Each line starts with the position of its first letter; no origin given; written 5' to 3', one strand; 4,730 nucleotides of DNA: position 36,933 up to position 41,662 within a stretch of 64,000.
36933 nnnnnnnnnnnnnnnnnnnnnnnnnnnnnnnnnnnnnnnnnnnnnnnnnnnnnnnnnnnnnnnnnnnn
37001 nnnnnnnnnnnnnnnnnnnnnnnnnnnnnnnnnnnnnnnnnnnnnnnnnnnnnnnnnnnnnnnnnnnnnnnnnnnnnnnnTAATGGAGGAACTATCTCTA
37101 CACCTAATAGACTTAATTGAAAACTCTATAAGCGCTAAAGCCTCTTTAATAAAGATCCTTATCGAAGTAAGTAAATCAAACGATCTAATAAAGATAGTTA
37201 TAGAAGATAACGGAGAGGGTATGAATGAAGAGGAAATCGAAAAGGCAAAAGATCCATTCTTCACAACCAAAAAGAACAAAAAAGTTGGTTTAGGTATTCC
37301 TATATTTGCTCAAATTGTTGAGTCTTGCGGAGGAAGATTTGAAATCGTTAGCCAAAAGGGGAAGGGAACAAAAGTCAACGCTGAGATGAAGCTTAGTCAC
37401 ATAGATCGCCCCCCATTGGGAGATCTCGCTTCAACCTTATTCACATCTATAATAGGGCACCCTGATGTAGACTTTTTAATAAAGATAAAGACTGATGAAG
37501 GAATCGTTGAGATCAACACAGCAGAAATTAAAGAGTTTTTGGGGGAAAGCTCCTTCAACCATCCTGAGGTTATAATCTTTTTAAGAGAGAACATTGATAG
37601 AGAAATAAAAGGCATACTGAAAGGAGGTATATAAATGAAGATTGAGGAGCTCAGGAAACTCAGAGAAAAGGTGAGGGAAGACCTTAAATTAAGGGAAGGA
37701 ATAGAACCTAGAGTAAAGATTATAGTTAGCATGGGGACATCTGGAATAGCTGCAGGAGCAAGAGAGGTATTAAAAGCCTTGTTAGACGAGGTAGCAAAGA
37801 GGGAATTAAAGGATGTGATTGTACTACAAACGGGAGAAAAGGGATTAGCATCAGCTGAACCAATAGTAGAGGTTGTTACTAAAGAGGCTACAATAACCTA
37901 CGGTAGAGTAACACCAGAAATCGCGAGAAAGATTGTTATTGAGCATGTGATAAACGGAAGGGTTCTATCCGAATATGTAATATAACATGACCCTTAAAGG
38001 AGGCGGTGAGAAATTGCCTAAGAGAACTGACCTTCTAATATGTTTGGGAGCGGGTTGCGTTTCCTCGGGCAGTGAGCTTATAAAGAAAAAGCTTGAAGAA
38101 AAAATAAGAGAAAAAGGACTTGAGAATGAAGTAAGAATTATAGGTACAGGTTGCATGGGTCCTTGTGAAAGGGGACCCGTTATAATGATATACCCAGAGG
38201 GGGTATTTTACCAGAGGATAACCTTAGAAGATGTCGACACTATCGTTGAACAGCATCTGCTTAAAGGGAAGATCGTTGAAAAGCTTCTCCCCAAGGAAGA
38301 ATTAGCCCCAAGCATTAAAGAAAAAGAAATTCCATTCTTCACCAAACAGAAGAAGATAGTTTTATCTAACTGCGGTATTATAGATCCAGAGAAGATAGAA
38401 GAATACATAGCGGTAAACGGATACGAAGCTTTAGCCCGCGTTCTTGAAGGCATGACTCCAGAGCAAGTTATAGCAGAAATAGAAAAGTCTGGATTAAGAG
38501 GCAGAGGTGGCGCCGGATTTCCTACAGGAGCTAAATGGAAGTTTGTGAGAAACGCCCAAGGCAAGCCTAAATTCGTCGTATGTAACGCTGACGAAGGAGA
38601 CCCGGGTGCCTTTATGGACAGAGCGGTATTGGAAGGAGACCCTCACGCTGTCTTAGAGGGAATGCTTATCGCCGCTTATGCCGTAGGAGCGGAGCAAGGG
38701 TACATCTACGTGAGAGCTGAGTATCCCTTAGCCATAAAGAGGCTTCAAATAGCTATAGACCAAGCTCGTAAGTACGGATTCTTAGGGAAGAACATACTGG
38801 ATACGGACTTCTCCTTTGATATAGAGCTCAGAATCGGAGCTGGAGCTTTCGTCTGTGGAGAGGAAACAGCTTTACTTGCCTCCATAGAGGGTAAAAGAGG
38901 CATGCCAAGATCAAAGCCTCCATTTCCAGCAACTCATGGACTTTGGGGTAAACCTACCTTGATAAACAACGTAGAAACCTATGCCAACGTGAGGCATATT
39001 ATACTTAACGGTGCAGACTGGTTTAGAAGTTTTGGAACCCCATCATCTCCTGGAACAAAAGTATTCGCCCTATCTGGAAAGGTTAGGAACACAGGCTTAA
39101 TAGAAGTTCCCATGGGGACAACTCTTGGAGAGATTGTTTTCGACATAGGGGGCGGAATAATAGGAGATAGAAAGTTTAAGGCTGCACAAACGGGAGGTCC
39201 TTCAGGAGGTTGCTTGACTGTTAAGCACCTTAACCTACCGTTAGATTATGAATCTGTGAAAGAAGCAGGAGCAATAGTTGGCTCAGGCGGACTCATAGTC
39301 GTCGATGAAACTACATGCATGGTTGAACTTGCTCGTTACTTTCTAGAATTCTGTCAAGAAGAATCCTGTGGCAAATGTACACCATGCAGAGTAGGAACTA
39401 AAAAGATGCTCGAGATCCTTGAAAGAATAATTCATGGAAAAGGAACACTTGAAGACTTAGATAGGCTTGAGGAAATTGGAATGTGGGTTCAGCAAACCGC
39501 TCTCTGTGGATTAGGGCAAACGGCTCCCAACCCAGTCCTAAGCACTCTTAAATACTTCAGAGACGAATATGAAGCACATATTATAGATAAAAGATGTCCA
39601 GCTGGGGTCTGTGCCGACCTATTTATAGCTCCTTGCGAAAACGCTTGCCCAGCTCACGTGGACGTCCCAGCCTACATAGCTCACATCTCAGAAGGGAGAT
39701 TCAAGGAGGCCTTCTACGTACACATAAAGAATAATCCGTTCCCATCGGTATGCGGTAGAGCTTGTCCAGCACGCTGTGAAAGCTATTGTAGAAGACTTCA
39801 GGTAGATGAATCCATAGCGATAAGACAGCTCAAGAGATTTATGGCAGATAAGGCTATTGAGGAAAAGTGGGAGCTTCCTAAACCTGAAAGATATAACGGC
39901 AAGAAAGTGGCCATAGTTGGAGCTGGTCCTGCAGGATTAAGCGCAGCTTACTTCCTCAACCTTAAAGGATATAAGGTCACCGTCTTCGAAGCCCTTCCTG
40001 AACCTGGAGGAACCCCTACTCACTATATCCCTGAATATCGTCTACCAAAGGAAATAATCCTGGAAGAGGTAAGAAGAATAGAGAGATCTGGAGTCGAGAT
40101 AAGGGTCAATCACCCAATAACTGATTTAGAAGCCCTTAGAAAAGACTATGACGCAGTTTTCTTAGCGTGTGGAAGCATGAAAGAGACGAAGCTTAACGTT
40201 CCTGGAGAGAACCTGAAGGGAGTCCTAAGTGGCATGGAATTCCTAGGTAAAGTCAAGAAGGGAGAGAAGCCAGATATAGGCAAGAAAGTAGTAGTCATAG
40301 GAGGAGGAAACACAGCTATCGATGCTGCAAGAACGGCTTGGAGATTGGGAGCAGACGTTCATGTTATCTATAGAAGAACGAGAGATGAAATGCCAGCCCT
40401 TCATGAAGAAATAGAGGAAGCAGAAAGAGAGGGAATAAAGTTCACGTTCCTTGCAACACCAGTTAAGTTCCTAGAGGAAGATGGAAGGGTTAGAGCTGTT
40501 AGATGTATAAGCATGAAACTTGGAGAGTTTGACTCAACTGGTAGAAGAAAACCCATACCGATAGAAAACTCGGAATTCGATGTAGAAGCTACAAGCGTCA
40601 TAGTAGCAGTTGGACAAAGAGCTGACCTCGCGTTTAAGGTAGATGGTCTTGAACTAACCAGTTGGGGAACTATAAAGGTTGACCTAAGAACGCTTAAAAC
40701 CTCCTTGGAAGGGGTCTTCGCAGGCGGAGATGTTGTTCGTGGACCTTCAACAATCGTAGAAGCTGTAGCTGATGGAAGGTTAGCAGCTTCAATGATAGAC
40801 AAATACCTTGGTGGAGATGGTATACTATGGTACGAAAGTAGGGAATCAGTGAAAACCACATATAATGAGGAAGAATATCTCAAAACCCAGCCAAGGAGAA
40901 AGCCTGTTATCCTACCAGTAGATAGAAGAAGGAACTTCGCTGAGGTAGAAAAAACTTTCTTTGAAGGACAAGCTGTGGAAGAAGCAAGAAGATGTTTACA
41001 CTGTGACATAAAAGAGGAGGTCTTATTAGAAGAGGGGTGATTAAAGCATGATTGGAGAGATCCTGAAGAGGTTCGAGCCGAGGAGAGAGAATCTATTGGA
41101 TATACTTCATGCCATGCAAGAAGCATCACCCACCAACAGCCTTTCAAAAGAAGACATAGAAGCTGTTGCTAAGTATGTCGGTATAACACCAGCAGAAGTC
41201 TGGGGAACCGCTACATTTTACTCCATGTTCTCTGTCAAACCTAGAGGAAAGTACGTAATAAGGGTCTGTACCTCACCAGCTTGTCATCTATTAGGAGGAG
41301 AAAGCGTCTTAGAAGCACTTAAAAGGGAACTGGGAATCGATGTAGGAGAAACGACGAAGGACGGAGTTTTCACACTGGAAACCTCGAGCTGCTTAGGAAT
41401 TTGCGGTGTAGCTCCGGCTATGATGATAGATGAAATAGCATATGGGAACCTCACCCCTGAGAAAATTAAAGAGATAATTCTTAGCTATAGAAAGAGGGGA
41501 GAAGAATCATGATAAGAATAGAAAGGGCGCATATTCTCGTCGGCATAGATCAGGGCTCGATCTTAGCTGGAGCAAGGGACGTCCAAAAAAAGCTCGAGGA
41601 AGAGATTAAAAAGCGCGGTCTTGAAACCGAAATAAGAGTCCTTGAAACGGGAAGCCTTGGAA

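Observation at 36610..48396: [NiFe]-hydrogenase supercluster with two tandem NuoE/NuoF flavin modules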

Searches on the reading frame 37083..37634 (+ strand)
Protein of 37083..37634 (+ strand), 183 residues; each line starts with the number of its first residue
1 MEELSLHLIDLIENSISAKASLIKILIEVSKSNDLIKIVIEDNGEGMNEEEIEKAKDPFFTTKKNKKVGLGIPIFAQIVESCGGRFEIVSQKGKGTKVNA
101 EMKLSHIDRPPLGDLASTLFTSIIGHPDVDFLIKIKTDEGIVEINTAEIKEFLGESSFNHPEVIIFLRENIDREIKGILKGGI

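Call 3: search_protein_families(library=pfam, proteins=[window:37083-37634:+])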
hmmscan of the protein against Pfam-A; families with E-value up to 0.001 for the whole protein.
window:37083-37634:+ (183 aa): 4 families
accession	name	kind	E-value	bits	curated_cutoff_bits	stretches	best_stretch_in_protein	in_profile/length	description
PF02518.31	HATPase_c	-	2.9e-16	60.3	26.4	1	8-104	10-109/111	Histidine kinase-, DNA gyrase B-, and HSP90-like ATPase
PF13589.12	HATPase_c_3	-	5.4e-11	43.1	25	1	8-67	7-64/137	Histidine kinase-, DNA gyrase B-, and HSP90-like ATPase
PF13581.12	HATPase_c_2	-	0.00035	21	27.4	1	25-99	56-124/127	Histidine kinase-like ATPase domain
PF14501.12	HATPase_c_5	-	0.00099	19.4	22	0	7-91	9-91/102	GHKL domain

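Call 5: search_protein_families(library=ncbifam, proteins=[window:37083-37634:+], max_evalue=0.01)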
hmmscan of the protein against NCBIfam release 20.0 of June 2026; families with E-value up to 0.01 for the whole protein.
window:37083-37634:+ (183 aa): 81 families (the best 25 are shown)
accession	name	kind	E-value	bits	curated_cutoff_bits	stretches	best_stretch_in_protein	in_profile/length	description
NF008468.0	PRK11360.1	equivalog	3.6e-18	65.3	646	1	4-105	507-609/616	two-component system sensor histidine kinase AtoS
NF007688.0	PRK10364.1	equivalog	1e-15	57.5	479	1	5-99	353-446/460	two-component system sensor histidine kinase ZraS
TIGR02916.1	PEP_his_kin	equivalog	1.1e-13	50.7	300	1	2-98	578-674/679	XrtA/PEP-CTERM system histidine kinase PrsK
NF053867.1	SprKinKinDBac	equivalog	8.1e-13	47.6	775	1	10-104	404-497/500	sporulation kinase KinD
TIGR01925.2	spIIAB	equivalog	1.1e-12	48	135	1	23-103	60-135/137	anti-sigma F factor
NF010411.0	PRK13837.1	equivalog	2.2e-12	45.8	647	1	32-103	604-674/828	two-component system VirA-like sensor kinase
NF038348.1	T2SS_HK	subfamily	8.6e-12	44.2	450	1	9-98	477-567/574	histidine kinase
NF047497.1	HK_LIC_12097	equivalog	3e-11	42.7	500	1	8-94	269-357/367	LIC_12097 family sensor histidine kinase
NF040750.1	tetrathio_HK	equivalog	4.8e-11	41.8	750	1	8-99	461-549/555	tetrathionate respiration histidine kinase TtrS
NF046044.1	PnpS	equivalog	6.5e-11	41.9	400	1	6-100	288-387/390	two-component system histidine kinase PnpS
NF010076.0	PRK13557.1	subfamily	1.4e-10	40.3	631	1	29-100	318-390/540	histidine kinase famiy protein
NF011874.0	PRK15347.1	equivalog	1.7e-10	39.7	852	1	9-111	519-621/921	two component system sensor kinase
NF052574.1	HisKinEspCMyxo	equivalog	2.7e-10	39.1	1200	1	36-96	568-629/785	serine histidine kinase EspC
NF052573.1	HisKinEspAMyxo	equivalog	7.5e-10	37.5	1400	1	18-102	525-609/755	serine histidine kinase EspA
TIGR02938.1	nifL_nitrog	equivalog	8.4e-10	37.8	242.45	1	10-103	394-493/494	nitrogen fixation negative regulator NifL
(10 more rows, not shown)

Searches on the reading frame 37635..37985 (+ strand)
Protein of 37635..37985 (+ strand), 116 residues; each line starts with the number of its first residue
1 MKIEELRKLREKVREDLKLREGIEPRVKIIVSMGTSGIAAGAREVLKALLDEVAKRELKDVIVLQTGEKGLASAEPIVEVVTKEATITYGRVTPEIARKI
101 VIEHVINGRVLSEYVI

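Call 3: search_protein_families(library=pfam, proteins=[window:37635-37985:+])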
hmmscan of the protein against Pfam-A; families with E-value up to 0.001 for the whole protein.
window:37635-37985:+ (116 aa): 0 families

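Call 5: search_protein_families(library=ncbifam, proteins=[window:37635-37985:+], max_evalue=0.01)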
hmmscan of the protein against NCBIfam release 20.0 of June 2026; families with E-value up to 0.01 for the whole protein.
window:37635-37985:+ (116 aa): 2 families
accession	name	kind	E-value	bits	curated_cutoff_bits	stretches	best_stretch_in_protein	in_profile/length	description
NF041612.1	fdxn_Clost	equivalog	3.9e-07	30.6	150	1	41-115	28-101/102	2Fe-2S ferredoxin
NF041613.1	fdxn_Azotob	equivalog_domain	0.00021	21.5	195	1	38-113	25-99/107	2Fe-2S ferredoxin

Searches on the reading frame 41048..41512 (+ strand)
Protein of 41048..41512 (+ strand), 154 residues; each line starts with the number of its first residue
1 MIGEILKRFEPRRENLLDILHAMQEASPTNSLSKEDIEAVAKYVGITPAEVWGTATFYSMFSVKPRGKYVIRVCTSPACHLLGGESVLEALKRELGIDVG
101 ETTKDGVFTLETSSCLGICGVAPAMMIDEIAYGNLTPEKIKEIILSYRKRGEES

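Call 3: search_protein_families(library=pfam, proteins=[window:41048-41512:+])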
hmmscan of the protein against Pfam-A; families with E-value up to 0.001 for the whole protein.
window:41048-41512:+ (154 aa): 1 family
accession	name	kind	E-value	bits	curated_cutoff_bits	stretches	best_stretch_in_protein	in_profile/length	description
PF01257.25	2Fe-2S_thioredx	-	1.4e-48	164.9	24.8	1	4-147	3-144/145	Thioredoxin-like [2Fe-2S] ferredoxin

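Call 5: search_protein_families(library=ncbifam, proteins=[window:41048-41512:+], max_evalue=0.01)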
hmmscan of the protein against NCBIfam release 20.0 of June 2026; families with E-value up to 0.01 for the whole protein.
window:41048-41512:+ (154 aa): 10 families
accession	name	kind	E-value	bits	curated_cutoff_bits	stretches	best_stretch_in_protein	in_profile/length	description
NF005722.0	PRK07539.1-2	equivalog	5.5e-43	146.7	141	1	5-147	16-156/157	NADH-quinone oxidoreductase subunit NuoE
TIGR01958.1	nuoE_fam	subfamily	1.2e-40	139.1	142.4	1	2-147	2-147/148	NADH-quinone oxidoreductase subunit NuoE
NF005721.0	PRK07539.1-1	equivalog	1.3e-38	133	308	1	4-149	36-179/292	NADH-quinone oxidoreductase subunit NuoE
NF005725.0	PRK07539.1-5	equivalog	8.3e-37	126.5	220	1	4-148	27-172/174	NADH-quinone oxidoreductase subunit NuoE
NF005747.0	PRK07571.1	equivalog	9.3e-36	123.1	224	1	3-148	26-169/173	bidirectional hydrogenase complex protein HoxE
NF004638.0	PRK05988.1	equivalog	7.5e-34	116.8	198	1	3-147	15-157/159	formate dehydrogenase subunit gamma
NF005723.0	PRK07539.1-3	equivalog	4.3e-32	111.2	226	1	29-144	37-153/158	NADH-quinone oxidoreductase subunit NuoE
NF005724.0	PRK07539.1-4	equivalog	9.7e-22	78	280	1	18-147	44-172/240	NADH-quinone oxidoreductase subunit NuoE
NF009040.0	PRK12373.1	equivalog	2.9e-19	70.1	514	1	30-147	51-169/400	NADH-quinone oxidoreductase subunit E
NF041612.1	fdxn_Clost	equivalog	0.00028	21.4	150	1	107-152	48-95/102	2Fe-2S ferredoxin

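Call 34: search_solved_structures(query=window:41048-41512:+, max_evalue=1e-15)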
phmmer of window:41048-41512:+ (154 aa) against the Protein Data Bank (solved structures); distinct sequences matched with E-value up to 1e-15: 52.
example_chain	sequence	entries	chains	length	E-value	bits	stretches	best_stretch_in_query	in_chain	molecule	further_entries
7p5h_C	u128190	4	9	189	4.7e-38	133.5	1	2-153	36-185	Fe-hydrogenase, subunit gamma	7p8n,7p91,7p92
8a6t_C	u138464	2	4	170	9.8e-37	129.2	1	2-148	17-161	Electron bifurcating hydrogenase subunit HydC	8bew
9n5u_C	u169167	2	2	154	1.1e-36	129.1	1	5-148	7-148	NfnC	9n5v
7t2r_C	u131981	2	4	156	1.7e-34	122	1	4-147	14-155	NiFe hydrogenase subunit C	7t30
9bov_C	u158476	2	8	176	1.5e-33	118.9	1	4-148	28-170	NADH dehydrogenase (Ubiquinone), 24 kDa subunit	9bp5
9mqx_C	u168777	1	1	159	6.6e-32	113.6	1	2-144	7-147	NADH:ubiquinone oxidoreductase 24 kD subunit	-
8oh5_A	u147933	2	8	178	2.6e-30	108.4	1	5-145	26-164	NAD-dependent formate dehydrogenase gamma subunit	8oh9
7q4v_C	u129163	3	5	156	1.3e-28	102.9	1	38-146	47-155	Iron hydrogenase HydC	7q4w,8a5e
8e9g_E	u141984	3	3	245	2.8e-27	98.6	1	4-148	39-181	NADH-quinone oxidoreductase subunit E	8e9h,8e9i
7zd6_2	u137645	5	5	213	2.9e-27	98.5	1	35-145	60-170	NADH dehydrogenase [ubiquinone] flavoprotein 2, mitochondrial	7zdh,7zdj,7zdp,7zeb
9w2u_E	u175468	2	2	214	2.9e-27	98.5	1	35-145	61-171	NADH dehydrogenase [ubiquinone] flavoprotein 2, mitochondrial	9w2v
5ldw_E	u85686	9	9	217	3e-27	98.4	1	35-145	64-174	NADH dehydrogenase [ubiquinone] flavoprotein 2, mitochondrial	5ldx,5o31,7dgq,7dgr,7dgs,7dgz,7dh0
5lnk_2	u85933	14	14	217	3e-27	98.4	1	35-145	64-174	Mitochondrial complex I, 24 kDa subunit | NADH dehydrogenase [ubiquinone] flavoprotein 2, mitochondrial | NDUFV2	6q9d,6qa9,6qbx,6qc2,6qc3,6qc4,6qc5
7v2c_O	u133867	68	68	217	3e-27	98.4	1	35-145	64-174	NADH dehydrogenase [ubiquinone] flavoprotein 2, mitochondrial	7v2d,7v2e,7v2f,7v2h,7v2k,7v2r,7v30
8uca_V2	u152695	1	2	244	4e-27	98.1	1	35-145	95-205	NADH dehydrogenase [ubiquinone] flavoprotein 2, mitochondrial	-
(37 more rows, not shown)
